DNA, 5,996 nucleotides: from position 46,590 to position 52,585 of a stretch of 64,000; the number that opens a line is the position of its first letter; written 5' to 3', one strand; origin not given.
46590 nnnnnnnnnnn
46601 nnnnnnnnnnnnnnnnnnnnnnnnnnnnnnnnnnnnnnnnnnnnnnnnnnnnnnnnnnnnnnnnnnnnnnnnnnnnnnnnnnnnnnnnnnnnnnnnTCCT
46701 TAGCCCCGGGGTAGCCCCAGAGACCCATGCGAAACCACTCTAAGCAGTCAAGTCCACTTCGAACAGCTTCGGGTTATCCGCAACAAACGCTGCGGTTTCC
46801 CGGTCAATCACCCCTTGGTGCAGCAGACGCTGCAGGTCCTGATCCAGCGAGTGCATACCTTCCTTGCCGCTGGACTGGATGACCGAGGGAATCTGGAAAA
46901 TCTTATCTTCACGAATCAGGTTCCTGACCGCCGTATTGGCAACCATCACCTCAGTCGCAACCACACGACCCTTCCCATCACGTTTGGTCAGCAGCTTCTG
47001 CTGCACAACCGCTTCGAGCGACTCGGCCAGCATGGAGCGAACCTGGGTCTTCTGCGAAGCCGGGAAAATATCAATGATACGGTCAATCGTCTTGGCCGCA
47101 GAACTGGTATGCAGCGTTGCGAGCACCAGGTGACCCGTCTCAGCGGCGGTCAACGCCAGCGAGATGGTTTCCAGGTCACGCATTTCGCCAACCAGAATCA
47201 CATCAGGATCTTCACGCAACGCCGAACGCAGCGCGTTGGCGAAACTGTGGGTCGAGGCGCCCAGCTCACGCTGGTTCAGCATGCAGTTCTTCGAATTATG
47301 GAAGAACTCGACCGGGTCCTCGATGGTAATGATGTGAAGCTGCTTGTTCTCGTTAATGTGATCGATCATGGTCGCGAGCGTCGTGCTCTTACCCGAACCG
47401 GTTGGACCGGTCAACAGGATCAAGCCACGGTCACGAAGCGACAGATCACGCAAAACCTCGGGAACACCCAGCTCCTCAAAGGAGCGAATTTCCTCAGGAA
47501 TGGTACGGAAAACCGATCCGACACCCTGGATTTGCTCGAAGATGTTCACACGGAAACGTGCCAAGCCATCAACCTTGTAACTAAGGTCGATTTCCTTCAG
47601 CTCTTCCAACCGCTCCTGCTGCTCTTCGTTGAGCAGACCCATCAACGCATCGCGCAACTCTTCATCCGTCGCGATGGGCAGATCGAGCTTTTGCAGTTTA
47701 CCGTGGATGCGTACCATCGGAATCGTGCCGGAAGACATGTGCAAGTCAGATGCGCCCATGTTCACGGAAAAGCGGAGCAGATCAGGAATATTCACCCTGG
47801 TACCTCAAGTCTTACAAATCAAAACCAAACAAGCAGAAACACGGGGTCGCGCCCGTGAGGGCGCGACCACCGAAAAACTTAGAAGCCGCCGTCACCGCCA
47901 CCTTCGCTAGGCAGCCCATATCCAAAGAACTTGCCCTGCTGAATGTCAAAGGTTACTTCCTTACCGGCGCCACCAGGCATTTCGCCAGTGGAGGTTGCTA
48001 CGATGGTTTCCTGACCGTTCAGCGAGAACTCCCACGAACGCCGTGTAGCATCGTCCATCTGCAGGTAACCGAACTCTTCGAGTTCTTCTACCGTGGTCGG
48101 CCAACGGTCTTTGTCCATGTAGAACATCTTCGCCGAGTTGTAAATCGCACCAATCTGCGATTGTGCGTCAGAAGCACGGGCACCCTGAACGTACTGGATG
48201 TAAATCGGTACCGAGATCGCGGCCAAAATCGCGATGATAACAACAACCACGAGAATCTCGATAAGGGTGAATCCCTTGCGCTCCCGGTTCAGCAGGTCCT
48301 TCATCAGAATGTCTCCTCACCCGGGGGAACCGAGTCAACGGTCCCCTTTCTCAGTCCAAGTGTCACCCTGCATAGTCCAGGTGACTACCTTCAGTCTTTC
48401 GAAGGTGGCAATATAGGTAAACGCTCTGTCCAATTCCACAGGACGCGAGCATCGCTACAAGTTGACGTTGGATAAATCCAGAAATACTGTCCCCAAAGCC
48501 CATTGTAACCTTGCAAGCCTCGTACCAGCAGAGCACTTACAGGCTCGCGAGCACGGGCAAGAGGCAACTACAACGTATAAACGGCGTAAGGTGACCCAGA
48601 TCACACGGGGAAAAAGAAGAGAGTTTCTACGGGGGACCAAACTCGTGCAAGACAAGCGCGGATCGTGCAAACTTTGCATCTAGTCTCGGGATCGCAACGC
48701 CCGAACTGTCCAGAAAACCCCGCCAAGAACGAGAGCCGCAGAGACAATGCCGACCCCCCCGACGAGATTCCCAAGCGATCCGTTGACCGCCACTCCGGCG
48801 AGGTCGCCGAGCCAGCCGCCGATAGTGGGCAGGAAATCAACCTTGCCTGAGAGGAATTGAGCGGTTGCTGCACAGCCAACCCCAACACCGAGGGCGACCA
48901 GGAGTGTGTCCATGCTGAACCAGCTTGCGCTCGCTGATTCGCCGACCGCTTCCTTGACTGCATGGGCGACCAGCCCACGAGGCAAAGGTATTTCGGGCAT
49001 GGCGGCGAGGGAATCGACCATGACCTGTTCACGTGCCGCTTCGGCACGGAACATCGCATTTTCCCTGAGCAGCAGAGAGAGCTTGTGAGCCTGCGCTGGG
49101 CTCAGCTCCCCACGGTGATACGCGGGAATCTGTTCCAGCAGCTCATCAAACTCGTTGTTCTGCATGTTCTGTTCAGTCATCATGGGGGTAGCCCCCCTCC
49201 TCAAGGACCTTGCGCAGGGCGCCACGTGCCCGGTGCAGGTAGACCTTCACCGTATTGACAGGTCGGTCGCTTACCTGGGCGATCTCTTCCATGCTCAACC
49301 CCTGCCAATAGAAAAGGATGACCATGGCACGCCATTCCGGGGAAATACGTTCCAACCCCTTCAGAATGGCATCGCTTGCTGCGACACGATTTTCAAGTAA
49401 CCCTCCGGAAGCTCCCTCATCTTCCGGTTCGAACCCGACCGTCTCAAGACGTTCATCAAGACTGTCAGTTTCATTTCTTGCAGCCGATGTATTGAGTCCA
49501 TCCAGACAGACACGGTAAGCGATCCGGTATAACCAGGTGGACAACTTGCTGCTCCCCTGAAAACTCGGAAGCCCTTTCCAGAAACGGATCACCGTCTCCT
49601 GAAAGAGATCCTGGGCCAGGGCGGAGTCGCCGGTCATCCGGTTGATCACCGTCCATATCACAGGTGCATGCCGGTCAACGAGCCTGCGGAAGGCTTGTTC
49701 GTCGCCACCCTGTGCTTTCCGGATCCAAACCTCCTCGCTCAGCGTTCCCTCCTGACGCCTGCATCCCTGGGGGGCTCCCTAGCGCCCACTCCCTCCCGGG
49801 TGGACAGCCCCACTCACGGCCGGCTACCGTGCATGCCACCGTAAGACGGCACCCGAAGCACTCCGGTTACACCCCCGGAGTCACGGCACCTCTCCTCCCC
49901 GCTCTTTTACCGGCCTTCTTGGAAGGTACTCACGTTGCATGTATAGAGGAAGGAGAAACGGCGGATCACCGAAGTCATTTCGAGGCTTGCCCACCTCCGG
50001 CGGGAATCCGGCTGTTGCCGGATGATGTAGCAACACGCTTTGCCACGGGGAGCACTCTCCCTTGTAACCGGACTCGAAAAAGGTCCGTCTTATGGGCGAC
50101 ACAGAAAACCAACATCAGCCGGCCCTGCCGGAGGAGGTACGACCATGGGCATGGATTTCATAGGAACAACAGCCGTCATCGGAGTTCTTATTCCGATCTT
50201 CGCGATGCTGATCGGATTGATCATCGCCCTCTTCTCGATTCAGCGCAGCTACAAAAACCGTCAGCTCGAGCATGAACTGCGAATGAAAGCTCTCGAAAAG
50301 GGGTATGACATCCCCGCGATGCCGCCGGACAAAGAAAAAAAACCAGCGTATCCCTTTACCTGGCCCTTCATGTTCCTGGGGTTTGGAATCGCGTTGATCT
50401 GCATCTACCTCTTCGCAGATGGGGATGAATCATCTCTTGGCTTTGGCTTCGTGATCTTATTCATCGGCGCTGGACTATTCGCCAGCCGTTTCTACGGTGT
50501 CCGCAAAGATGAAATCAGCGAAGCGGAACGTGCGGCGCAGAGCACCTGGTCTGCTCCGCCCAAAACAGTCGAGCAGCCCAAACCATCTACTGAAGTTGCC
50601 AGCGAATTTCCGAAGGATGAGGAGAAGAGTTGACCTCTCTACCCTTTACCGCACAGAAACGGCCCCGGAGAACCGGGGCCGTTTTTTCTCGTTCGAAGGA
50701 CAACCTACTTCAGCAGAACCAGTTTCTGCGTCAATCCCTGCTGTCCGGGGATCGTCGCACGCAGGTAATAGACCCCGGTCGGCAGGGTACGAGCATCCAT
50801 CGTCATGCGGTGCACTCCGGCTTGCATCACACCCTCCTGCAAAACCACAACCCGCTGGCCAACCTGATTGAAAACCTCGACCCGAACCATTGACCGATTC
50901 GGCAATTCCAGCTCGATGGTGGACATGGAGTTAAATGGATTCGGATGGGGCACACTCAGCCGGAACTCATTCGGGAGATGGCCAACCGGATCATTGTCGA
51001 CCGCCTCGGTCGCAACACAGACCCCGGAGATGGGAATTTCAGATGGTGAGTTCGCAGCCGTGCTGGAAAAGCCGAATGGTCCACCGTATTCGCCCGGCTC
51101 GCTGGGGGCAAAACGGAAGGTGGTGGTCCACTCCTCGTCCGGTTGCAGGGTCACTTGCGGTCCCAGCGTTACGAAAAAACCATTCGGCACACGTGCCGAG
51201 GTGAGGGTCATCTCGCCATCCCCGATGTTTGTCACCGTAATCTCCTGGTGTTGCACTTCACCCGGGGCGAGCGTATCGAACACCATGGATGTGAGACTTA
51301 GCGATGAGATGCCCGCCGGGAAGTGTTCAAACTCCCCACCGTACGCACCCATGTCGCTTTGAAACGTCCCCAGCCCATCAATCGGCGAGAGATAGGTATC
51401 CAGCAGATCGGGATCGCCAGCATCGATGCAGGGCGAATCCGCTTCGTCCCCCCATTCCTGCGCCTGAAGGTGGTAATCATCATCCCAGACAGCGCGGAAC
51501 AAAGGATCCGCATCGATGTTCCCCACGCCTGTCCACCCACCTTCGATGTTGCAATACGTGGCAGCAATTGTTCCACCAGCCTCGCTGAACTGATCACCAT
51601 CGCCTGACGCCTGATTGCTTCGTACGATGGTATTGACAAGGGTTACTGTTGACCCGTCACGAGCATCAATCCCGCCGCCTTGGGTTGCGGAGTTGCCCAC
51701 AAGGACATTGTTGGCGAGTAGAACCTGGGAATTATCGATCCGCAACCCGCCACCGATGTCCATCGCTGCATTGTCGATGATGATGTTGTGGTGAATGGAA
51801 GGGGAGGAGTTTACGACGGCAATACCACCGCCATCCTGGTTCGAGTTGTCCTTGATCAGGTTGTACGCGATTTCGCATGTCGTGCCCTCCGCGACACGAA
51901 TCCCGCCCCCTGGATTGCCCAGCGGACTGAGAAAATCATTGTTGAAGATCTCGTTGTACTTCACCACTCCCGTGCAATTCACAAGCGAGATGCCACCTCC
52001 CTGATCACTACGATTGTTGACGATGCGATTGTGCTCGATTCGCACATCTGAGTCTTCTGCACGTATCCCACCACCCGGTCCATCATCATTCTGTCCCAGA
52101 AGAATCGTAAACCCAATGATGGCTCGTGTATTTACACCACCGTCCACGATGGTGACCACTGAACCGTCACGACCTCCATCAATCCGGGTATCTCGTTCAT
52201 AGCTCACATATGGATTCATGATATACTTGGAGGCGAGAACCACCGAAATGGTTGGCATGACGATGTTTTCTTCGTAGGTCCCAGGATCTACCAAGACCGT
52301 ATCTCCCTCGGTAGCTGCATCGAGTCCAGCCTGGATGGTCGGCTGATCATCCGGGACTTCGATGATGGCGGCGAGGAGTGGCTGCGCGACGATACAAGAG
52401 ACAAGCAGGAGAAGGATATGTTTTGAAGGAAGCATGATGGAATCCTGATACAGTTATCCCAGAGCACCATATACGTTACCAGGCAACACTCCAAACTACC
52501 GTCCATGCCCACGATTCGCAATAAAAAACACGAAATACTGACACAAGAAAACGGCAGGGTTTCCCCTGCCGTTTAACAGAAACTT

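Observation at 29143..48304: Complete ~19 kb type IV pilus supercluster with non-canonical inserted genes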

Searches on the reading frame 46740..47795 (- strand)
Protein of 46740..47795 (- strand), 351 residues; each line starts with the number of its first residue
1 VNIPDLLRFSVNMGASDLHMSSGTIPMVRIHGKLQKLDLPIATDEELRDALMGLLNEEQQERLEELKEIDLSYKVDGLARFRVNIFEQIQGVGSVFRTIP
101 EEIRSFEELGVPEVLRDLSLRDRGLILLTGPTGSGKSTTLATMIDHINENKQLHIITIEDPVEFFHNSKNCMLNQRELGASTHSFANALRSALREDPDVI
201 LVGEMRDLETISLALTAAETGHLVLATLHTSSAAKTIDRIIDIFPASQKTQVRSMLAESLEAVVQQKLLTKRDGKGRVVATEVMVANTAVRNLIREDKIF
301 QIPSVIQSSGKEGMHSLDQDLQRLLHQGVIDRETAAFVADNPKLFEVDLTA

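Call 3: search_protein_families(library=pfam, proteins=[window:46740-47795:-], max_evalue=0.01)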
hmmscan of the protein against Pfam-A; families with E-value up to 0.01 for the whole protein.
window:46740-47795:- (351 aa): 25 families
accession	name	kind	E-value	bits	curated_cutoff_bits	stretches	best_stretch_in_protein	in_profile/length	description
PF00437.27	T2SSE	-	2.4e-47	161.8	24.9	1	63-278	77-287/370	Type II/IV secretion system protein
PF13401.12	AAA_22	-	5.3e-06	27.2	27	1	122-205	4-93/130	AAA domain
PF13191.12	AAA_16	-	6.9e-05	23.8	32.6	1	123-230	24-104/167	AAA ATPase domain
PF25199.1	nSTAND_NTPase5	-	7e-05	23.1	34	1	117-163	35-81/145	Novel STAND NTPase 5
PF00265.24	TK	-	0.00014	22.2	20.6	1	125-250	3-133/176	Thymidine kinase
PF24883.2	NPHP3_N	-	0.00021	22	24.8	1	122-198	21-88/164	Nephrocystin 3, N-terminal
PF13555.12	AAA_29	-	0.00031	20.8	27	1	118-140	17-39/61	P-loop containing region of AAA domain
PF07693.20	KAP_NTPase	-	0.00044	20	20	0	113-159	10-57/293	KAP family P-loop domain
PF13476.12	AAA_23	-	0.00045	21.3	27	1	103-140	7-36/201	AAA domain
PF03266.21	NTPase_1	-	0.00045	20.6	23.9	0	126-150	2-26/168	NTPase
PF13173.12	AAA_14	-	0.00093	19.6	27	1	124-169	3-48/129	AAA domain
PF01935.23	DUF87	-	0.0011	19.6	23.2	1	129-157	29-57/220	Helicase HerA, central domain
PF13604.12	AAA_30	-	0.0011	19.1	27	0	115-151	10-46/191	AAA domain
PF20720.3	nSTAND3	-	0.0012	19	27.2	1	120-165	14-58/155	Novel STAND NTPase 3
PF13245.12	AAA_19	-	0.0014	19.3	25.1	1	123-156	11-44/134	AAA domain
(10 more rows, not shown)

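Call 5: search_protein_families(library=ncbifam, proteins=[window:46740-47795:-], max_evalue=0.01)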
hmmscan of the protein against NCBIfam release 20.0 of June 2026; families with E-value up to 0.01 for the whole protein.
window:46740-47795:- (351 aa): 27 families (the best 25 are shown)
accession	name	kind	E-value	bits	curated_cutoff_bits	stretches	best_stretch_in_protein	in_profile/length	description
TIGR01420.1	pilT_fam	subfamily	1.5e-144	481.5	319.1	1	3-342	2-341/343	PilT/PilU family type 4a pilus ATPase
TIGR02525.1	plasmid_TraJ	equivalog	3.5e-50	171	368.3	1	16-339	25-367/372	plasmid transfer ATPase TraJ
TIGR02524.1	dot_icm_DotB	equivalog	7.1e-45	153.7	463.3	1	3-332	6-347/358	Dot/Icm type IV secretion system ATPase DotB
TIGR02533.1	type_II_gspE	equivalog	2e-42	145.5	630.25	1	114-269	234-379/486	type II secretion system ATPase GspE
TIGR02538.1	type_IV_pilB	equivalog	1.3e-41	142.9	675.65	1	107-268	296-451/564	type IV-A pilus assembly ATPase PilB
NF041000.1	ATPase_ComGA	equivalog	1.3e-39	135.9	300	1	80-270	81-266/267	competence type IV pilus ATPase ComGA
NF007755.0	PRK10436.1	equivalog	3e-39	135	617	1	5-290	91-376/465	type II secretion system protein GspE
NF053534.1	T4PilAsmATPsTfpB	equivalog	2.5e-37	128.6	850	1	103-243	312-452/584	type IV pilus assembly ATPase TfpB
TIGR02782.1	TrbB_P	equivalog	2.6e-20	72.9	304.55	1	122-288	135-296/303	P-type conjugative transfer ATPase TrbB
NF058587.1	archaellum_moto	equivalog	1.4e-19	70.2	550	1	126-264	278-412/527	archaellum flagellar ATPase motor FlaI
TIGR02788.1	VirB11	equivalog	1.2e-18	67.2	249.95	1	119-267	140-295/308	P-type DNA transfer ATPase VirB11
TIGR03819.1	heli_sec_ATPase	hypoth_equivalog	1.4e-14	54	373.15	1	112-265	168-324/340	TadA family conjugal transfer-associated ATPase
NF010469.0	PRK13894.1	subfamily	3.1e-14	53.1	508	1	120-265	146-291/320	conjugal transfer ATPase TrbB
NF010407.0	PRK13833.1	subfamily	1.2e-13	51.3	499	1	120-285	141-300/323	conjugal transfer protein TrbB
NF010425.0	PRK13851.1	equivalog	1.4e-12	47.2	461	1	113-249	152-289/344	type IV secretion system protein VirB11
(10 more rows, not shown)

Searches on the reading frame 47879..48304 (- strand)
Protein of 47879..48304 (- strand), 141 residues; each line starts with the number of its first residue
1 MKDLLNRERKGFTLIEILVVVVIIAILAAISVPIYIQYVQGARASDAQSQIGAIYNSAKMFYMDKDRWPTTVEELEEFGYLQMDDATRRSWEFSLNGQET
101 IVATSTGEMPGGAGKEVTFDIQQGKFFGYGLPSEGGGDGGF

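Call 3: search_protein_families(library=pfam, proteins=[window:47879-48304:-], max_evalue=0.01)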
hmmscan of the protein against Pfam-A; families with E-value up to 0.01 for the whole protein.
window:47879-48304:- (141 aa): 2 families
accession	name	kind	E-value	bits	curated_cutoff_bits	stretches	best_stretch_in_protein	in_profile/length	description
PF07963.17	N_methyl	-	3e-09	36.5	21.2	1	7-31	2-26/27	Prokaryotic N-terminal methylation motif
PF08334.16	T2SSG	-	0.00048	20.6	21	1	36-77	3-44/108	Type II secretion system (T2SS), protein G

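Call 5: search_protein_families(library=ncbifam, proteins=[window:47879-48304:-], max_evalue=0.01)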
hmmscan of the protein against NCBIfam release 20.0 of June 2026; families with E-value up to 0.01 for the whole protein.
window:47879-48304:- (141 aa): 13 families
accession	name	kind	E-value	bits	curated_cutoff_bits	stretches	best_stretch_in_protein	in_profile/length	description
NF041775.1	typeIV_PilA_Myxo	equivalog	7e-16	58.8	400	1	6-75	7-76/214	type IV pilin protein PilA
TIGR01710.1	typeII_sec_gspG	equivalog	2.3e-14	53.6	88.85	1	10-84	1-75/134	type II secretion system major pseudopilin GspG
NF007862.0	PRK10574.1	equivalog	2.8e-11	43.7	138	1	8-49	3-44/145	prepilin peptidase-dependent pilin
NF040999.1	pilin_ComGC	equivalog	7e-10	39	75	1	10-86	2-77/84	competence type IV pilus major pilin ComGC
TIGR02532.1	IV_pilin_GFxxxE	domain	9.9e-09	34.7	16.3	1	9-30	1-22/24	prepilin-type N-terminal cleavage/methylation domain-containing protein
TIGR02596.1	TIGR02596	subfamily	1.4e-06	28.6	70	1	12-63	1-52/196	Verru_Chthon cassette protein D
NF041013.1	T4P_ComGE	equivalog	1.9e-06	27.9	49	1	10-67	4-61/83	competence type IV pilus minor pilin ComGE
NF007800.0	PRK10506.1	equivalog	2.9e-06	27.2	158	1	6-52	5-51/163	prepilin peptidase-dependent protein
TIGR01708.2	typeII_sec_gspH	equivalog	3.9e-05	23.7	80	1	10-32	2-24/169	type II secretion system minor pseudopilin GspH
NF040982.1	ComGD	equivalog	0.00028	21.3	70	1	10-40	2-32/139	competence type IV pilus minor pilin ComGD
TIGR02599.1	TIGR02599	subfamily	0.002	17.4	256.5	1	11-49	1-39/361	Verru_Chthon cassette protein C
NF041002.1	pilin_ComGF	equivalog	0.0026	18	80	1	10-44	2-36/139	competence type IV pilus minor pilin ComGF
NF038303.1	EPS_HpsB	equivalog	0.0038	17.2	150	1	9-35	2-28/211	hormogonium polysaccharide secretion pseudopilin HpsB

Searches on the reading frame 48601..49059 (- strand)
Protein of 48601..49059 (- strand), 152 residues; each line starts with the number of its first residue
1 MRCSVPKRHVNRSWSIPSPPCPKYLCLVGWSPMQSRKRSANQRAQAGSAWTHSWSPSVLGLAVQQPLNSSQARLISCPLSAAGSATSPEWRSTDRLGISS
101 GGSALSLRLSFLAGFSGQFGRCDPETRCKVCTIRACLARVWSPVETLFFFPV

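Call 9: search_protein_families(library=pfam, proteins=[window:48601-49059:-], max_evalue=0.001)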
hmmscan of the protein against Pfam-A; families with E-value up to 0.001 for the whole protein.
window:48601-49059:- (152 aa): 0 families

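Call 67: search_protein_families(library=pfam, proteins=[window:48601-49059:-], max_evalue=1)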
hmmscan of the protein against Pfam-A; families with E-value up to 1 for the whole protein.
window:48601-49059:- (152 aa): 1 family
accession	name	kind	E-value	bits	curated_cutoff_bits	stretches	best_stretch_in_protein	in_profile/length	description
PF11392.14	AllH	-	0.13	13.3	25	1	34-105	31-102/109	Oxamate carbamoyltransferase subunit AllH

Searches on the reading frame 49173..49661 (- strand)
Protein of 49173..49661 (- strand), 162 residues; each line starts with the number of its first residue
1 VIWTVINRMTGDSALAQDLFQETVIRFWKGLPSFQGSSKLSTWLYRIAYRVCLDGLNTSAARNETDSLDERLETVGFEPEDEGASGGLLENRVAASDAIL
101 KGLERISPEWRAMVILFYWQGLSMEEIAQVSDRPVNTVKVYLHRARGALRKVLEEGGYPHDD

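Call 9: search_protein_families(library=pfam, proteins=[window:49173-49661:-], max_evalue=0.001)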
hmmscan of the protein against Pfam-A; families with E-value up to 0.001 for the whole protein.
window:49173-49661:- (162 aa): 5 families
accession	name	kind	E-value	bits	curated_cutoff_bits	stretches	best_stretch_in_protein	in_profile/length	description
PF04542.20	Sigma70_r2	-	4e-15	55.8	24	1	2-57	9-66/71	Sigma-70 region 2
PF08281.18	Sigma70_r4_2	-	3.5e-12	46.2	25.7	1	97-149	2-54/54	Sigma-70, region 4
PF04545.22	Sigma70_r4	-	4.6e-06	26.5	24.1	1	103-151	2-50/50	Sigma-70, region 4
PF13384.12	HTH_23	-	9.8e-06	25.7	24.6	1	108-145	4-41/50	Homeodomain-like domain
PF06056.18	Terminase_5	-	0.00037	20.8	20.3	1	115-145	7-37/58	Putative ATPase subunit of terminase (gpP-like)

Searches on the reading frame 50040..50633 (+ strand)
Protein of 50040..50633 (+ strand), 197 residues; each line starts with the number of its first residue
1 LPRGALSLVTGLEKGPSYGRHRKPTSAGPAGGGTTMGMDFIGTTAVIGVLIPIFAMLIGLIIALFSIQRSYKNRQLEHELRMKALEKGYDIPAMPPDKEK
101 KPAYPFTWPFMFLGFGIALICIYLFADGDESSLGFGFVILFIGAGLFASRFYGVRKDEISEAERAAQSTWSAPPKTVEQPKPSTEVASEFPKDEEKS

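Call 67: search_protein_families(library=pfam, proteins=[window:50040-50633:+], max_evalue=1)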
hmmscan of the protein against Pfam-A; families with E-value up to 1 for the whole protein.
window:50040-50633:+ (197 aa): 8 families
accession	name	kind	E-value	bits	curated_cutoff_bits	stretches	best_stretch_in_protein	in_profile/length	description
PF19762.4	DUF6249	-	6.1e-13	49.1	33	1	50-151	2-101/104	Domain of unknown function (DUF6249)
PF13273.12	DUF4064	-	0.01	16.5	32.1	1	45-125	9-80/102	Protein of unknown function (DUF4064)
PF11431.13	Transport_MerF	-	0.061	13.7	24.3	1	38-69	8-41/45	Membrane transport protein MerF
PF13796.11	Sensor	-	0.065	13.7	28.2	0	112-181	3-70/162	Putative sensor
PF13567.11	DUF4131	-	0.14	12.3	31.6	1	105-150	4-50/165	Domain of unknown function (DUF4131)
PF24073.1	DUF7365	-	0.19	12.4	27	1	53-87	13-47/101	Coiled-coil region of unknown function (DUF7365)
PF06143.16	Baculo_11_kDa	-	0.24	11.4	28.4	1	46-91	39-83/84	Baculovirus 11 kDa family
PF24838.2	8xMP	-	0.47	10.7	30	0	49-89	51-91/136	Octameric membrane protein family (8xMP)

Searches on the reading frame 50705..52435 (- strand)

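Call 9: search_protein_families(library=pfam, proteins=[window:50705-52435:-], max_evalue=0.001)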
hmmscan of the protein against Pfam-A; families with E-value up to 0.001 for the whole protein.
window:50705-52435:- (576 aa): 3 families
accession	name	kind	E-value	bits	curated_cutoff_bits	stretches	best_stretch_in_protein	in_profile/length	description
PF18962.6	Por_Secre_tail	-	7.5e-07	29.8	27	1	498-573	3-74/75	Secretion system C-terminal sorting domain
PF15780.11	ASH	-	0.00064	20.3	27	0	383-449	13-81/98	Abnormal spindle-like microcephaly-assoc'd, ASPM-SPD-2-Hydin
PF22544.2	HYDIN_VesB_CFA65-like_Ig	-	0.00088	19.9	25.5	0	386-471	12-99/100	HYDIN/CFA65/VesB-like, Ig-like domain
